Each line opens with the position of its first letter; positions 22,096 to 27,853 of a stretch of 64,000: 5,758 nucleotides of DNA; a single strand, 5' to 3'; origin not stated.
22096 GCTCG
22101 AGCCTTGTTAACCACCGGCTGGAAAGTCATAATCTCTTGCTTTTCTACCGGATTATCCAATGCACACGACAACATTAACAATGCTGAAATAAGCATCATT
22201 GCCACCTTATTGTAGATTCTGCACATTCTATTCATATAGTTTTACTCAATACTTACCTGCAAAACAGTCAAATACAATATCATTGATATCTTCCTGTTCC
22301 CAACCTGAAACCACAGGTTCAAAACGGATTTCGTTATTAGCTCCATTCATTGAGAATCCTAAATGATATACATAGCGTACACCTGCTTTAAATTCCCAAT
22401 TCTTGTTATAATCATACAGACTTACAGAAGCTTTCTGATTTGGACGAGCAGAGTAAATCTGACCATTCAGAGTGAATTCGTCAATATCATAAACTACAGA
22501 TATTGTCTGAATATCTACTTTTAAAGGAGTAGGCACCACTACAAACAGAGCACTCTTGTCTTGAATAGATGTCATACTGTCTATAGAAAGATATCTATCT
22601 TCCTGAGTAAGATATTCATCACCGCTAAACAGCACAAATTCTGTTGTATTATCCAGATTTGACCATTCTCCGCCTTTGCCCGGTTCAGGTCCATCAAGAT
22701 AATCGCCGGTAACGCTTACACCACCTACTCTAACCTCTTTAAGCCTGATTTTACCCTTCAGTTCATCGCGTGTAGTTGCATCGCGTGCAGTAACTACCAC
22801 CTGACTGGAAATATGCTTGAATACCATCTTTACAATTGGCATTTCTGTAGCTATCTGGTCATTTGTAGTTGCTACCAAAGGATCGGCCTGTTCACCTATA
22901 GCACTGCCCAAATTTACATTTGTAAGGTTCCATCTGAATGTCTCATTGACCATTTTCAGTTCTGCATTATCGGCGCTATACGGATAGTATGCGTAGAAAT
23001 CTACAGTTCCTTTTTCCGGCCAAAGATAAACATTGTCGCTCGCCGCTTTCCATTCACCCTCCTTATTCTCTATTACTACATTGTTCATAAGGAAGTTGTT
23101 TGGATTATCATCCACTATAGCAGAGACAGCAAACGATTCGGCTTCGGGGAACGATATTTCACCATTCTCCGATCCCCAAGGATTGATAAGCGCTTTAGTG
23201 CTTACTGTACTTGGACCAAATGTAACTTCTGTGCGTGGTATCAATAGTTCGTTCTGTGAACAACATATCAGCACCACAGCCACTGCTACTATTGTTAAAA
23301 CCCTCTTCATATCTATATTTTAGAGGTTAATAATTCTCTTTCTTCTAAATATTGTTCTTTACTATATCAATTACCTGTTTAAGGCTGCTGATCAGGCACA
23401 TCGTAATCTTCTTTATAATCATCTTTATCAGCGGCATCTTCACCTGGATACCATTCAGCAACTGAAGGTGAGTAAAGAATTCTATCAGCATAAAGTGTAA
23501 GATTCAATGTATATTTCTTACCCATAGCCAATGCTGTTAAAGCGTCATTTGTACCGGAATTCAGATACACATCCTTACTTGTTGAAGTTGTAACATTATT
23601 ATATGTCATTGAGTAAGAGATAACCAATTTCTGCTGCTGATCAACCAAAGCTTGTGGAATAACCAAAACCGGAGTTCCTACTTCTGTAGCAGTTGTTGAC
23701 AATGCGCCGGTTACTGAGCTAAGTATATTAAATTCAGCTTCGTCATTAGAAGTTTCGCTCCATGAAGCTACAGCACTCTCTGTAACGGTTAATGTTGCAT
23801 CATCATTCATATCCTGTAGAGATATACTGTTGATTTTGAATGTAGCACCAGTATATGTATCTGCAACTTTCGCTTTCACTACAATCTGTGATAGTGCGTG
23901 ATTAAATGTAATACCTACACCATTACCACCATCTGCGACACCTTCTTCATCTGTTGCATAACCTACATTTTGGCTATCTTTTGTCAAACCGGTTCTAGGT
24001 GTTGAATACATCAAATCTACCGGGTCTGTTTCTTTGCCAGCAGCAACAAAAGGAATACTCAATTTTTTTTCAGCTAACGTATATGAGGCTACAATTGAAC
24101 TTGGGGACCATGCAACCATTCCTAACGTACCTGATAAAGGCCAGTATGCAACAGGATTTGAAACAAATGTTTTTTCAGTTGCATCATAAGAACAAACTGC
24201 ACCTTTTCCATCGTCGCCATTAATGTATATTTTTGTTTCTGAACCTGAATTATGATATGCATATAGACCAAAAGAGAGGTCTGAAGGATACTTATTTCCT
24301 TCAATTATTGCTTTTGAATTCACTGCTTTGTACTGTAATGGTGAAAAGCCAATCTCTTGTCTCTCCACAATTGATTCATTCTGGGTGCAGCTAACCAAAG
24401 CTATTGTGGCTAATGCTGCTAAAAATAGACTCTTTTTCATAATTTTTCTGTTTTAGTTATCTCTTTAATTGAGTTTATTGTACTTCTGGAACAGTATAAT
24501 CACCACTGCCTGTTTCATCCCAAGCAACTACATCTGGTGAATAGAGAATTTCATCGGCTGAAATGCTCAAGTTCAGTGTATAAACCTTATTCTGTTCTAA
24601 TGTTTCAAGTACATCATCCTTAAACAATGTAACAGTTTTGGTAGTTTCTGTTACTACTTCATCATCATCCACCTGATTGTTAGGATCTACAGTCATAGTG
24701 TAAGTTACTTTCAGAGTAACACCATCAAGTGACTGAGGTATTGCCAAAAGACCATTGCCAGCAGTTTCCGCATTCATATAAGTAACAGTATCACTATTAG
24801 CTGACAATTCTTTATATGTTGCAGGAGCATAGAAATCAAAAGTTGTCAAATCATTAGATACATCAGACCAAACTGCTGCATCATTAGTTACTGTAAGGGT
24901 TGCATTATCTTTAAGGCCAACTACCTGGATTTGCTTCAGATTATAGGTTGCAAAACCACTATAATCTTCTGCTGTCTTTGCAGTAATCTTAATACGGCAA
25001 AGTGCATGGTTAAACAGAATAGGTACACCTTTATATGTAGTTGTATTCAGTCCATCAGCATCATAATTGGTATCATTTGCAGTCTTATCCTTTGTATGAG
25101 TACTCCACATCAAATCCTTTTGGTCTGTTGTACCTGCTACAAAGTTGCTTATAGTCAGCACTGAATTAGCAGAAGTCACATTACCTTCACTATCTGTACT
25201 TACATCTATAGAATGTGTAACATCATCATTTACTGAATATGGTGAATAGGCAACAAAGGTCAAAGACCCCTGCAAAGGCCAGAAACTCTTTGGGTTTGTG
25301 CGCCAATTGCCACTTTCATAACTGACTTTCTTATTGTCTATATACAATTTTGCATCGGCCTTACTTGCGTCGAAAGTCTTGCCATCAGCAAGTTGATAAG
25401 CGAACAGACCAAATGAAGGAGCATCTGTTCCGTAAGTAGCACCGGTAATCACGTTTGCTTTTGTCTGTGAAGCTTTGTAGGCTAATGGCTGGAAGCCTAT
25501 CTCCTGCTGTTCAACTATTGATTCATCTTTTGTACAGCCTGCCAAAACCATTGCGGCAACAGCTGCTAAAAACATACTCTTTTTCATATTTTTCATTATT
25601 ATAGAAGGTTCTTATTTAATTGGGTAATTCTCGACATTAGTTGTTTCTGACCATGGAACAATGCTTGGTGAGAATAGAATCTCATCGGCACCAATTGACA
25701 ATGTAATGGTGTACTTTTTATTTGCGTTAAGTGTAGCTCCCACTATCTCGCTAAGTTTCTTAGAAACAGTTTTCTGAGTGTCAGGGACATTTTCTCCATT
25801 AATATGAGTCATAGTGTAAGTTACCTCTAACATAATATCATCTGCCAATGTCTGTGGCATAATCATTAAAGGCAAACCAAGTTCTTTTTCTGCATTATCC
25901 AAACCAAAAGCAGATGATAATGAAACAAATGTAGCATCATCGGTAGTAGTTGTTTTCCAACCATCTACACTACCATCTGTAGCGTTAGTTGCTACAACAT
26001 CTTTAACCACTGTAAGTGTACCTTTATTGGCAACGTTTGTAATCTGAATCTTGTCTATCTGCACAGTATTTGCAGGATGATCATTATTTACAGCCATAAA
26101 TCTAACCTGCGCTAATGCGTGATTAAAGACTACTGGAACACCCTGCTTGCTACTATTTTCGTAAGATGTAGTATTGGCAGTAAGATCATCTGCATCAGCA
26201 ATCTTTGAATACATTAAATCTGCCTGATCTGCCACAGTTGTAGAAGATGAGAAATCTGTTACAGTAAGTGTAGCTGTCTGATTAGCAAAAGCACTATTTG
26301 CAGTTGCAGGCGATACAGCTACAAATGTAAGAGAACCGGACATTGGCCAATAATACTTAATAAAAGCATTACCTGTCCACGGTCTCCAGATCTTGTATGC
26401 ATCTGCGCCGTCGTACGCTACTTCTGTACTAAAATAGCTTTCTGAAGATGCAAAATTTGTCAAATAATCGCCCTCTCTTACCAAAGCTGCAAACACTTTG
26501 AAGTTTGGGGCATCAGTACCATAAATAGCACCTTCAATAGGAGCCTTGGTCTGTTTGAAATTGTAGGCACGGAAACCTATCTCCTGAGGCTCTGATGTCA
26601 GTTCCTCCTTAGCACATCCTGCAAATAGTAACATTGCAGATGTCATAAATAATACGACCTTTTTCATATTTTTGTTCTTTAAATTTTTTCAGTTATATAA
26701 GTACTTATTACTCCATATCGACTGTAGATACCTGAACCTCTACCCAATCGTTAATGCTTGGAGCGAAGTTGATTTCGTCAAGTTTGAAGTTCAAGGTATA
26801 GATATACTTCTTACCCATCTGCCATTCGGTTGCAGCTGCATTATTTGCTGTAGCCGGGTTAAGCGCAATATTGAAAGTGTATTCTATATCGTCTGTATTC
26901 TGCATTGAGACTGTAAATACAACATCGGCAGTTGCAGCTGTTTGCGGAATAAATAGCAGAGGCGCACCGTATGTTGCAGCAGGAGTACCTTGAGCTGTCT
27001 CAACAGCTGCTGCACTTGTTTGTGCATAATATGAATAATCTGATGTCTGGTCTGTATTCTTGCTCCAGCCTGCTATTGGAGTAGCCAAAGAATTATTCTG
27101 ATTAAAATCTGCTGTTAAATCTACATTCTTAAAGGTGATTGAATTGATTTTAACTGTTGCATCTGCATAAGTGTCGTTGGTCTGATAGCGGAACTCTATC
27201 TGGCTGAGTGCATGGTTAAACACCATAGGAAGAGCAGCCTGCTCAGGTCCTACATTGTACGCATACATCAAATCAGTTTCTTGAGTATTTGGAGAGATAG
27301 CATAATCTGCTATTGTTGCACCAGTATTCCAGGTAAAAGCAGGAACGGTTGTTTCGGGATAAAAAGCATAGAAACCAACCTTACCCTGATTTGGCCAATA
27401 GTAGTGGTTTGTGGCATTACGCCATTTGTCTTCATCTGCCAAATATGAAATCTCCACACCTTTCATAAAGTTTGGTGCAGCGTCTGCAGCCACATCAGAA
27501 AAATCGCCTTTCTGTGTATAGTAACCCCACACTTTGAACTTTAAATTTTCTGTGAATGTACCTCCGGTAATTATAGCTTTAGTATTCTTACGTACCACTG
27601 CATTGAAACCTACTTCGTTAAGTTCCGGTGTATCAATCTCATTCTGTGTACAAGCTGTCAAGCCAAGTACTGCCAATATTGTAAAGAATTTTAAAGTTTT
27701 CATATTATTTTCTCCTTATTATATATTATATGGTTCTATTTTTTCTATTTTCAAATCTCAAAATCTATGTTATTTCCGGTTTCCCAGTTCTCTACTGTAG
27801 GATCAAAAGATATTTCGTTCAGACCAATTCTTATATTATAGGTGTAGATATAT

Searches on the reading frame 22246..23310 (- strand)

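Call 8: search_protein_families(library=pfam, proteins=[window:22246-23310:-], max_evalue=0.01)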
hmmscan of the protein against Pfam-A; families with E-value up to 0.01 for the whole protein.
window:22246-23310:- (354 aa): 1 family
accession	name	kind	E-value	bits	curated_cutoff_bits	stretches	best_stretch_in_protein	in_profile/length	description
PF13149.12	Mfa_like_1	-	7.1e-21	75.8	27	1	58-337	12-246/246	Fimbrillin-like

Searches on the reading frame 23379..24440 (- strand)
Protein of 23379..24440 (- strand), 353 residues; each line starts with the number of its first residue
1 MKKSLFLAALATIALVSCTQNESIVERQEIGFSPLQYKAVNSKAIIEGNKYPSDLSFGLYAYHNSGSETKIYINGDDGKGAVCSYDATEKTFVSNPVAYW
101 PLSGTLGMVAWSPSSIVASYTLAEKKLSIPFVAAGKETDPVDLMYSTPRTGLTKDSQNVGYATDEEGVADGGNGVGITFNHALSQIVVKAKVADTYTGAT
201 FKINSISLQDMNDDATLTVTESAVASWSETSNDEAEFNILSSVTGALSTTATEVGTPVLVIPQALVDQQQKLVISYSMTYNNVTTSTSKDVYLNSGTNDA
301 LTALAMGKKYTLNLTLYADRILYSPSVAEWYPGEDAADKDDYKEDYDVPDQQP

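Call 8: search_protein_families(library=pfam, proteins=[window:23379-24440:-], max_evalue=0.01)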
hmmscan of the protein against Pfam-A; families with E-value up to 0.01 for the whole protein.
window:23379-24440:- (353 aa): 1 family
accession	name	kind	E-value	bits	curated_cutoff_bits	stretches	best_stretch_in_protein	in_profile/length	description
PF13149.12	Mfa_like_1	-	2e-20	74.3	27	1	55-330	12-246/246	Fimbrillin-like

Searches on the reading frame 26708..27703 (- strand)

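Call 8: search_protein_families(library=pfam, proteins=[window:26708-27703:-], max_evalue=0.01)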
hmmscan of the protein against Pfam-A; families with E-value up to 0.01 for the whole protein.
window:26708-27703:- (331 aa): 1 family
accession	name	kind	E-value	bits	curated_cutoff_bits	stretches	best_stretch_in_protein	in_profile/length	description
PF13149.12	Mfa_like_1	-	1.8e-28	100.6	27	1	41-320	1-246/246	Fimbrillin-like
